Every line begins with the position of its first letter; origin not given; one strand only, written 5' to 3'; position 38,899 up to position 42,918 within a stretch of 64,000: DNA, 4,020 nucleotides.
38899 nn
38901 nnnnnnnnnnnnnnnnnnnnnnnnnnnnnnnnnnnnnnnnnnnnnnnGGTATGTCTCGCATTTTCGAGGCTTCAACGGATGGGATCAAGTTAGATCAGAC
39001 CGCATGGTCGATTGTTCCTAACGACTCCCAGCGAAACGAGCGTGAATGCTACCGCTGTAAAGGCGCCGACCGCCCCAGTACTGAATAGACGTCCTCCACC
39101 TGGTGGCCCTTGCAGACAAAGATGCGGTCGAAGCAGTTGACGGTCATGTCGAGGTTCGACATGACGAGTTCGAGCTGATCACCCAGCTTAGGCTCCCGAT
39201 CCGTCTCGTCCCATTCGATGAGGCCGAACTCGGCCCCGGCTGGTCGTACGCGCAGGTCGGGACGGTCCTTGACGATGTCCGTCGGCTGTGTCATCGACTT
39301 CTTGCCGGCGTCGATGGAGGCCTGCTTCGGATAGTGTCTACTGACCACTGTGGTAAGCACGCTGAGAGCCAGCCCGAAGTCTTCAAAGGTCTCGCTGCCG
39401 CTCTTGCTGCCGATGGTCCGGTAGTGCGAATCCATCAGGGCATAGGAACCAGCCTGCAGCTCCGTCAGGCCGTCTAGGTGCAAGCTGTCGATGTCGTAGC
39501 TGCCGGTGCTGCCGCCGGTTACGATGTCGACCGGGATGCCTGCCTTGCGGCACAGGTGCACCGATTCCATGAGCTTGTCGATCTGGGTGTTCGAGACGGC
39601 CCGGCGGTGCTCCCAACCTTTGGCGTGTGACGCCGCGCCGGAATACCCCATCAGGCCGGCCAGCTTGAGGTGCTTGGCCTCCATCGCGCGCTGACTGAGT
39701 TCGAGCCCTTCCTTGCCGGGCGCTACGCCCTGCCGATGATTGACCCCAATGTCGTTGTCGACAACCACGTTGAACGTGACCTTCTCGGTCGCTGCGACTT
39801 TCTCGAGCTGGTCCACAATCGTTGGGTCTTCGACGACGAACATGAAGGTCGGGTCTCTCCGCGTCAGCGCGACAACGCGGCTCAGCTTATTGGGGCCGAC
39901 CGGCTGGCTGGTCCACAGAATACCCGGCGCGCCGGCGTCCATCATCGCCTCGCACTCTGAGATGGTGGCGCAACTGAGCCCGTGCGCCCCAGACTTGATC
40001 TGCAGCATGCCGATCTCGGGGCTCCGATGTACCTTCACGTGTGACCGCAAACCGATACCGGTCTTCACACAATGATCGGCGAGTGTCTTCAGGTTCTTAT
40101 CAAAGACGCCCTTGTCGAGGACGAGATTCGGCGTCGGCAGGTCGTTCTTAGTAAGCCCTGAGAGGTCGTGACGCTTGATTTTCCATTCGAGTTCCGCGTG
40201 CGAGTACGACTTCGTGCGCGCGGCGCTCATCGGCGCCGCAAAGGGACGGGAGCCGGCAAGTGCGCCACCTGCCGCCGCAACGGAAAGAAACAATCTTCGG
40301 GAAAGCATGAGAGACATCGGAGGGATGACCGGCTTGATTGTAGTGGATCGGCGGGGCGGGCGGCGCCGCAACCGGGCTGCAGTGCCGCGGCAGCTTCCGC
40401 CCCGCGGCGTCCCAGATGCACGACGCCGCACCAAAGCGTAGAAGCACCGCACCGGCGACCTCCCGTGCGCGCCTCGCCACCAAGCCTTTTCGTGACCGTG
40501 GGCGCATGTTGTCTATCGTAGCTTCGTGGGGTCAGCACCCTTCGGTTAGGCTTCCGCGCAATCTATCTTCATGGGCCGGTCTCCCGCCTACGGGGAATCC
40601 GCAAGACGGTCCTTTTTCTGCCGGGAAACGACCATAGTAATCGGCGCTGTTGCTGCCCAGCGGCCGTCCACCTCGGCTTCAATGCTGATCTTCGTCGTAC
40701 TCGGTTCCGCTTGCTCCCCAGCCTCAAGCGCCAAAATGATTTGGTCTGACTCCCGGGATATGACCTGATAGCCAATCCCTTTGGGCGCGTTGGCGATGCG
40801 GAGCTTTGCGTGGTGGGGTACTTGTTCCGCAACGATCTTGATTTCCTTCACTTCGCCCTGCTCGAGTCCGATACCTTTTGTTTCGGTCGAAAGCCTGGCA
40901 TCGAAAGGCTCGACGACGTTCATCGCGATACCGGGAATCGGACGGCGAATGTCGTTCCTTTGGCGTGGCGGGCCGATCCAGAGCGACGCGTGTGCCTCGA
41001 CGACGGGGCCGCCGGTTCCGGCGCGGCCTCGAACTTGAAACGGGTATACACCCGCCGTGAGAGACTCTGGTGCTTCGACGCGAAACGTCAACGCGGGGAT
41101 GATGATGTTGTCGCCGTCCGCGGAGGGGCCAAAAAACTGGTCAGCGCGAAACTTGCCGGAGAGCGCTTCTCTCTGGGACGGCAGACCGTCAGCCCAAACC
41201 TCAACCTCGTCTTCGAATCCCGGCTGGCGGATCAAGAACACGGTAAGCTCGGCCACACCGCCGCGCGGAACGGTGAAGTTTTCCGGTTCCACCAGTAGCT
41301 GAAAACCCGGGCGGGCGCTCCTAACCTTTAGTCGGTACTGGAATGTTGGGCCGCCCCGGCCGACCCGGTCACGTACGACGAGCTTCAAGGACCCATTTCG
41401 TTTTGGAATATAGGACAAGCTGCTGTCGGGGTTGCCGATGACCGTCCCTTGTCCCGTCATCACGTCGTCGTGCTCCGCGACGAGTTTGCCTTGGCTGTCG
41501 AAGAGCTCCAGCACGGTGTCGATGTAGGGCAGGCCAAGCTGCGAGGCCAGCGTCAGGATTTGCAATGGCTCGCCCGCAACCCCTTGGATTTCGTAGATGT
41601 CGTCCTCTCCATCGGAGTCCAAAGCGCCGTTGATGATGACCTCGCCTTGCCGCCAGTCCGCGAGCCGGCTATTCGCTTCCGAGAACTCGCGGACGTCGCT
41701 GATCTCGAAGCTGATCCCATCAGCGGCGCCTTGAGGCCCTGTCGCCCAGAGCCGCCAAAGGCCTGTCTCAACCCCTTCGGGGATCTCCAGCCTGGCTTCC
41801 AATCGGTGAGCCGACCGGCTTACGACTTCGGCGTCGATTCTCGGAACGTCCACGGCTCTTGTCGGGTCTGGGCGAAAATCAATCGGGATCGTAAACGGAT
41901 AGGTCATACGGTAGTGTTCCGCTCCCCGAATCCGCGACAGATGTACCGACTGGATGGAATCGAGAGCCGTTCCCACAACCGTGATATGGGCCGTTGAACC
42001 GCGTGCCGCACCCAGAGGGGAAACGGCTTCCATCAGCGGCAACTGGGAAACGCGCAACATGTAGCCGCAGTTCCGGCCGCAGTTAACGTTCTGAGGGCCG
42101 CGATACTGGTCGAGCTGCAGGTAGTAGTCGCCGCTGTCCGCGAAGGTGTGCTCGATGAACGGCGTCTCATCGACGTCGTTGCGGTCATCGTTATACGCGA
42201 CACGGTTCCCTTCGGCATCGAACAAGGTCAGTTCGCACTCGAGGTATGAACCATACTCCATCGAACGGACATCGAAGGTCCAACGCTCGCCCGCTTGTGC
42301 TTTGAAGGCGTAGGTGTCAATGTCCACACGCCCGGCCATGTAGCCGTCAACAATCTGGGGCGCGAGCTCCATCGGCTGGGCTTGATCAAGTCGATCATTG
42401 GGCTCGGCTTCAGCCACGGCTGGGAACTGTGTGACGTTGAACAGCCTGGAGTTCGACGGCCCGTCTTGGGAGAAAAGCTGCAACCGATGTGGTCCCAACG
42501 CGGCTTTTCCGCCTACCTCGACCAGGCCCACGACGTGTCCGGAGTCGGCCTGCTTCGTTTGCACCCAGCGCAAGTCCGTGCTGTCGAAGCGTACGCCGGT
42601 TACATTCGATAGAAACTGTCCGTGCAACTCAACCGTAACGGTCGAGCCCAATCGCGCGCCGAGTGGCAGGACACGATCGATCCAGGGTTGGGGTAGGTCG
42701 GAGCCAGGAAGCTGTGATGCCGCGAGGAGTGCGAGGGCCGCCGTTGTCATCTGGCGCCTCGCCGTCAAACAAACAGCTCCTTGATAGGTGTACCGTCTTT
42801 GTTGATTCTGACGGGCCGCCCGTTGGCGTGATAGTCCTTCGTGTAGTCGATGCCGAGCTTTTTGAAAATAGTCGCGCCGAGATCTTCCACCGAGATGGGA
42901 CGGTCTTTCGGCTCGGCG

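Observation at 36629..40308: Predicted periplasmic PLP/RidA module: Tat-DapA/NAL-like aldolase, secreted triple-RidA protein, Tat-D-serine-dehydratase-like enzyme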

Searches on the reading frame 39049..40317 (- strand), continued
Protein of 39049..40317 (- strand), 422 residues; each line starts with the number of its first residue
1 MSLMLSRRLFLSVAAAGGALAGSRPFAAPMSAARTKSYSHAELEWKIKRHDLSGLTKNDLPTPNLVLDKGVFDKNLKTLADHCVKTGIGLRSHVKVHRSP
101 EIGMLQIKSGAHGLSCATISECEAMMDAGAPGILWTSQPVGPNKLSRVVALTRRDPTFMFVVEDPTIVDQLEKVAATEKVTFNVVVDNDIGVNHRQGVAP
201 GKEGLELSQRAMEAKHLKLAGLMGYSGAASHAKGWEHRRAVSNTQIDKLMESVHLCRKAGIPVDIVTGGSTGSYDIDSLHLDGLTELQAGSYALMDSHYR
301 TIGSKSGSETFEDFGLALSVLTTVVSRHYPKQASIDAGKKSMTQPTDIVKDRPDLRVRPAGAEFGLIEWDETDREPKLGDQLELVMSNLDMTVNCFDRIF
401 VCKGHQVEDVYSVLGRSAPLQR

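Call 29: find_encoding_contigs(protein=P0208, flank=8000, max_places=2)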
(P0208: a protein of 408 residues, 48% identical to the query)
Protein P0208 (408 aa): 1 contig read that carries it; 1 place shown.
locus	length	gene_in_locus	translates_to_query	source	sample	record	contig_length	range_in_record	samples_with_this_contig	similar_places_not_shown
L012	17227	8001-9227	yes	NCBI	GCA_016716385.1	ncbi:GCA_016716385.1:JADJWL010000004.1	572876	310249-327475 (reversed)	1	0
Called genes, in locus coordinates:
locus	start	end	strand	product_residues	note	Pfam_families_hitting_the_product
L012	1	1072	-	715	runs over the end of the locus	PF12715:Abhydrolase_7 (faint), PF05448:AXE1 (weak), PF01738:DLH (faint), PF02129:Peptidase_S15 (faint), PF22244:GCE_fung (faint), PF00561:Abhydrolase_1 (faint), PF12146:Hydrolase_4 (faint), PF00326:Peptidase_S9 (faint)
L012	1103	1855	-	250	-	PF19583:ODP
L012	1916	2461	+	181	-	PF04542:Sigma70_r2 (weak), PF08281:Sigma70_r4_2, PF04545:Sigma70_r4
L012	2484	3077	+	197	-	-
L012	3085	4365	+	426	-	PF09861:Lar_N (faint)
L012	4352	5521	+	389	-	PF01029:NusB, PF22458:RsmF-B_ferredox (weak), PF01189:Methyltr_RsmB-F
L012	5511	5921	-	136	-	-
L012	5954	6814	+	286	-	PF00795:CN_hydrolase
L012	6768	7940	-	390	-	PF04015:DUF362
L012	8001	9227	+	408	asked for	PF01168:Ala_racemase_N, PF14031:D-ser_dehydrat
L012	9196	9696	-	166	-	PF01844:HNH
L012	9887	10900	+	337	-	PF01058:Oxidored_q6, PF14720:NiFe_hyd_SSU_C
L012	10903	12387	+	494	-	PF00374:NiFeSe_Hases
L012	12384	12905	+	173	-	PF01750:HycI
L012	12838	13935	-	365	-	PF01924:HypD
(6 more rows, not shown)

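Call 41: find_encoding_contigs(protein=P0136, flank=8000, max_places=1)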
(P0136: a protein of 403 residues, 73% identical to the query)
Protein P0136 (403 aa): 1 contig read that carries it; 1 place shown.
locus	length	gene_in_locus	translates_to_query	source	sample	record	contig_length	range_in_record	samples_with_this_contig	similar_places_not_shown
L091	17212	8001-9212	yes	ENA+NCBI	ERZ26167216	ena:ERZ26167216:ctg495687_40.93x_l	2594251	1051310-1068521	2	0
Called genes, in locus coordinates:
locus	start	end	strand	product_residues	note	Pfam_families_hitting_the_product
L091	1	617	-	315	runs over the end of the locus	PF26549:Tricorn_N, PF02897:Peptidase_S9_N (faint), PF07676:PD40 (weak), PF26550:Tricorn_2nd (weak)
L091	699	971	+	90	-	-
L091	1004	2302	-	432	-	PF00266:Aminotran_5, PF01053:Cys_Met_Meta_PP (faint)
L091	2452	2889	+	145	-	PF00903:Glyoxalase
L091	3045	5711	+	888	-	PF07635:PSCyt1, PF07583:PSCyt2, PF07587:PSD1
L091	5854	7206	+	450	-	PF07394:DUF1501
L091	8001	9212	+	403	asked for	PF01168:Ala_racemase_N, PF14031:D-ser_dehydrat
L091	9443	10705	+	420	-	PF01566:Nramp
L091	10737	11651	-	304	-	PF00294:PfkB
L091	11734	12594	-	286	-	PF01048:PNP_UDP_1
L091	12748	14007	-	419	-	PF00091:Tubulin, PF12327:FtsZ_C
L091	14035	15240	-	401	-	PF02491:SHS2_FTSA, PF14450:FtsA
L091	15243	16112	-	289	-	PF08478:POTRA_1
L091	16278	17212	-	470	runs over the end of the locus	PF01225:Mur_ligase, PF08245:Mur_ligase_M, PF02875:Mur_ligase_C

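Call 65: search_solved_structures(query=A2, max_evalue=1e-10, show_alignments=5)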
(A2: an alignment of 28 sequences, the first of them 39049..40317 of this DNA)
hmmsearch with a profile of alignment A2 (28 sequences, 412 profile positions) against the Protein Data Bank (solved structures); distinct sequences matched with E-value up to 1e-10: 10.
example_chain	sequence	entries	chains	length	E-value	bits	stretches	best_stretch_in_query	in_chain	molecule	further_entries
6qkb_A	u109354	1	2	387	1.5e-77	264.5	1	46-406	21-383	D-3-hydroxyaspartate aldolase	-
7dib_A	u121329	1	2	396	8.4e-72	245.6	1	49-406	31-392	D-threonine aldolase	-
4v15_A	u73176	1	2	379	9.4e-69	235.5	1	52-406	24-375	D-THREONINE ALDOLASE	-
7yqa_A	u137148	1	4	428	1.3e-59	205.4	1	50-396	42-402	D-threonine aldolase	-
3wqg_A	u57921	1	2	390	3.7e-39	138.1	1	51-344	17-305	D-threo-3-hydroxyaspartate dehydratase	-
4pb3_A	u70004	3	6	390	3.7e-39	138.1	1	51-344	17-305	D-threo-3-hydroxyaspartate dehydratase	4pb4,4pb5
3wqc_A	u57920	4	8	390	3.7e-39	138.1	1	51-344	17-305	D-threo-3-hydroxyaspartate dehydratase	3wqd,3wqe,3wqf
3anu_A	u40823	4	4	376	5.3e-35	124.4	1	50-402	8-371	D-serine dehydratase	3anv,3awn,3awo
3llx_A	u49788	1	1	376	3.2e-25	92.1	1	53-336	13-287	Predicted amino acid aldolase or racemase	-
3gwq_A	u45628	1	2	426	1.6e-18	70.1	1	46-248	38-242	D-serine deaminase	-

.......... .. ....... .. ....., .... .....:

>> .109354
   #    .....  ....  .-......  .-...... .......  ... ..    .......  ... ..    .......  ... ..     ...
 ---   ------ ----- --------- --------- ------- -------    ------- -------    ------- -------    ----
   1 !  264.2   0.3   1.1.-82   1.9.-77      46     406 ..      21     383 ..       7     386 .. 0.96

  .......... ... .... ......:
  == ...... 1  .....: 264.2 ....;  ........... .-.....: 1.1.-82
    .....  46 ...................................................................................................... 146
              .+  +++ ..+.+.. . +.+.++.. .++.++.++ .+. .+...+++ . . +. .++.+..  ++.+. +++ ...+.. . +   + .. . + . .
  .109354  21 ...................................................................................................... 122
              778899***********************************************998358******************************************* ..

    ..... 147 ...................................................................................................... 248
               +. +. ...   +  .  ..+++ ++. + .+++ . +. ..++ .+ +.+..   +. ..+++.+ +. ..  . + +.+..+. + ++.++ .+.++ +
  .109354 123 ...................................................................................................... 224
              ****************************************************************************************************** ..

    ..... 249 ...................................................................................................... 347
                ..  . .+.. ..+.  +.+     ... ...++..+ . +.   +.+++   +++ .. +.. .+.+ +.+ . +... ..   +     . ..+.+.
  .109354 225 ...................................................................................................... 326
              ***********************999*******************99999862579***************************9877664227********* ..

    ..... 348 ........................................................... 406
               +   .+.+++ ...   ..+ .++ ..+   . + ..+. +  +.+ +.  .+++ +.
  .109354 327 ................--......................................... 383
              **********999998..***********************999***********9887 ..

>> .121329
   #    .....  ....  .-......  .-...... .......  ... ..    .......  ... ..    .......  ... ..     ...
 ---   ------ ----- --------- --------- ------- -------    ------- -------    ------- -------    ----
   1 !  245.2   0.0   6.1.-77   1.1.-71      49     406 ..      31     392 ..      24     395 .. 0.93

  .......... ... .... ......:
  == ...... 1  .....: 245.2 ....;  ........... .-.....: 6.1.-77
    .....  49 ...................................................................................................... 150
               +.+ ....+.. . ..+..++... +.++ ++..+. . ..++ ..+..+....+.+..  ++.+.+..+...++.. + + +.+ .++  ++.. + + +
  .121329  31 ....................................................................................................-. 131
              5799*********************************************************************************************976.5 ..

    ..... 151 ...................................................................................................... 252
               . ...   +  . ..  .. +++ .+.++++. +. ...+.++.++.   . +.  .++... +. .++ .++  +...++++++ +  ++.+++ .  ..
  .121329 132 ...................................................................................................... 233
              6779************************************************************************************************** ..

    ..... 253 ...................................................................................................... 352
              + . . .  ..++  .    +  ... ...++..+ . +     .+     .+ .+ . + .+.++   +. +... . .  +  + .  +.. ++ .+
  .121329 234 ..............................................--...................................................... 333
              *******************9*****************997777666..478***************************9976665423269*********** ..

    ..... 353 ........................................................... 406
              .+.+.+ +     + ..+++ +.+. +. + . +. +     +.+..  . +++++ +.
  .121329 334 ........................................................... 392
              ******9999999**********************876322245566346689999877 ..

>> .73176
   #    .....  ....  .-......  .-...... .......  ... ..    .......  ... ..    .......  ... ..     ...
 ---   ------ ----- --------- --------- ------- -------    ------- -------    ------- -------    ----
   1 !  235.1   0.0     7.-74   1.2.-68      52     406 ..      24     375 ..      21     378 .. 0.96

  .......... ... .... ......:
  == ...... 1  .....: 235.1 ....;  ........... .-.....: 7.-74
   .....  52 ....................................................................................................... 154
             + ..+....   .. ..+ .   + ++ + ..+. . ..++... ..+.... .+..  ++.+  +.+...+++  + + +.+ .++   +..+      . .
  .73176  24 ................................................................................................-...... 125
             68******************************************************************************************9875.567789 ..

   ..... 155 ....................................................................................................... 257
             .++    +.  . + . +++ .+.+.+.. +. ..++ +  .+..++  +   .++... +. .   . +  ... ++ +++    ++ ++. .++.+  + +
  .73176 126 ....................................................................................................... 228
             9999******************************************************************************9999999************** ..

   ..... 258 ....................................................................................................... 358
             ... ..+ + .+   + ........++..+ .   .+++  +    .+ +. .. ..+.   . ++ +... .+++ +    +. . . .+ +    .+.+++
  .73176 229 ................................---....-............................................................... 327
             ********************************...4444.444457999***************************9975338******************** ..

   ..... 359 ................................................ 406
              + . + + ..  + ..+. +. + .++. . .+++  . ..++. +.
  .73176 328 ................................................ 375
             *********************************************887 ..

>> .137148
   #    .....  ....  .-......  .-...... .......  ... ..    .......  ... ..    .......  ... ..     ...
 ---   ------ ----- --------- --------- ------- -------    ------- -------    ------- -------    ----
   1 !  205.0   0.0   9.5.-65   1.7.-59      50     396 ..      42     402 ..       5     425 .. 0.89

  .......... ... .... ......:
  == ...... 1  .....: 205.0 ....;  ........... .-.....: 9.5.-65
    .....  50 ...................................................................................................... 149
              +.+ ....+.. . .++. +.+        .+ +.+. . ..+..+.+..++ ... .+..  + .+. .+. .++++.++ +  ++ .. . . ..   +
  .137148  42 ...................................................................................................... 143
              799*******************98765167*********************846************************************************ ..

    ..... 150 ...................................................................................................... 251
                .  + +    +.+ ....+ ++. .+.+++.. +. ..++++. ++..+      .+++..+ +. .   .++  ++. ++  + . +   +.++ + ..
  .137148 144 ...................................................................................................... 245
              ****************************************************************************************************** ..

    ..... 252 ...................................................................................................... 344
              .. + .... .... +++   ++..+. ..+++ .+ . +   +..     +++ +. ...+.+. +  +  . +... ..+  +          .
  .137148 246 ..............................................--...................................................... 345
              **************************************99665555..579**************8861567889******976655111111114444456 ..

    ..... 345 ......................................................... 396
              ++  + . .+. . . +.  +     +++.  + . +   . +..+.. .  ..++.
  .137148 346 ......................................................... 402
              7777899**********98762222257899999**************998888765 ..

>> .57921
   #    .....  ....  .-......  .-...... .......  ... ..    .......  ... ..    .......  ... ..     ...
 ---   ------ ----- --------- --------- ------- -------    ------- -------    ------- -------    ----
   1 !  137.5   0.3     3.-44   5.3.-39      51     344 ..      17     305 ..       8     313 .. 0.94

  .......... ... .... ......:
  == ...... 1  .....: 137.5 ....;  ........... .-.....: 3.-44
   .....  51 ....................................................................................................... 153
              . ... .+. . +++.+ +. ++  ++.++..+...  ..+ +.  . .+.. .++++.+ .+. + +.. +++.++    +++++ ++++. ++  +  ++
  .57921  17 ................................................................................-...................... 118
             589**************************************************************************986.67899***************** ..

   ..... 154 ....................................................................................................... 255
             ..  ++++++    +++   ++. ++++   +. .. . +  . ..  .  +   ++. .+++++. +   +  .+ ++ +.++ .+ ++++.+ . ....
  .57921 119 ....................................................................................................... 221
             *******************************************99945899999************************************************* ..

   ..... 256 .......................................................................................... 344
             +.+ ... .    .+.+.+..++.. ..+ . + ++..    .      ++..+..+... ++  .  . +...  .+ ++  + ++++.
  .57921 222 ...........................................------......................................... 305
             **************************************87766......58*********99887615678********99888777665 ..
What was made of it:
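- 39049..40317 (-): Gene C: Tat-signal fold-type-III PLP enzyme, D-threonine-aldolase/BhcC-like, 422 aa (419 aa if it starts at 40308). The family profile's best PDB matches are BhcC 6qkb (1.5e-77) and D-threonine aldolases; the dehydratases score only 1e-35 to 1e-39 (call 65).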

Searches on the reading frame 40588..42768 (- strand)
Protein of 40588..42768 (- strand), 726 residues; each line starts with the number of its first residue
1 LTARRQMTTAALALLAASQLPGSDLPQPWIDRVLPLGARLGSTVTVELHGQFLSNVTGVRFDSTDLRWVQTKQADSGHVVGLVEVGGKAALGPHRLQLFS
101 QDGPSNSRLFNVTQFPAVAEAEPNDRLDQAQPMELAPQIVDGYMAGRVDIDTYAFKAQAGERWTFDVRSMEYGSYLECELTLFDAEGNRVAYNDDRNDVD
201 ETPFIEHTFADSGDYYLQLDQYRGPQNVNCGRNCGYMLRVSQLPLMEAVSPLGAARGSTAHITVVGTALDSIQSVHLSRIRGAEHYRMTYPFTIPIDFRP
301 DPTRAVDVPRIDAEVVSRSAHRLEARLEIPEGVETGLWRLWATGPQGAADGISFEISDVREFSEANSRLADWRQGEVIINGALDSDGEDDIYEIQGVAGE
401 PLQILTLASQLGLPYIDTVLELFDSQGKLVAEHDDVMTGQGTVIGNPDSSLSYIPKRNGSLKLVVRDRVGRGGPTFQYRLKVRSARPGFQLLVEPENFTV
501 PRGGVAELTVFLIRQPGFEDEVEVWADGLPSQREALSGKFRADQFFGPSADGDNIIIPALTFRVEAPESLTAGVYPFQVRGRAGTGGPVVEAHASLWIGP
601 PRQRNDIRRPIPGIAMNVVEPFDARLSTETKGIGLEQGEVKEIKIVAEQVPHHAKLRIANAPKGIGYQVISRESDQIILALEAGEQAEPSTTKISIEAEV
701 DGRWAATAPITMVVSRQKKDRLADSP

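Call 3: search_protein_families(library=pfam, proteins=[window:40588-42768:-], max_evalue=0.01)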
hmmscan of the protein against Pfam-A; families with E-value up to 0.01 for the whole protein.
window:40588-42768:- (726 aa): 0 families

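Call 4: search_protein_families(library=ncbifam, proteins=[window:40588-42768:-], max_evalue=0.01)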
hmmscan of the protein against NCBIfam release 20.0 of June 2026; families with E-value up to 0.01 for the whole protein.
window:40588-42768:- (726 aa): 1 family
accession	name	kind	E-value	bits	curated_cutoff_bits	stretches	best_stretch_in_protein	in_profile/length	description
NF038127.1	FDP_fam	subfamily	2.4e-09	37.8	29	1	141-223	9-109/150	DVUA0089 family protein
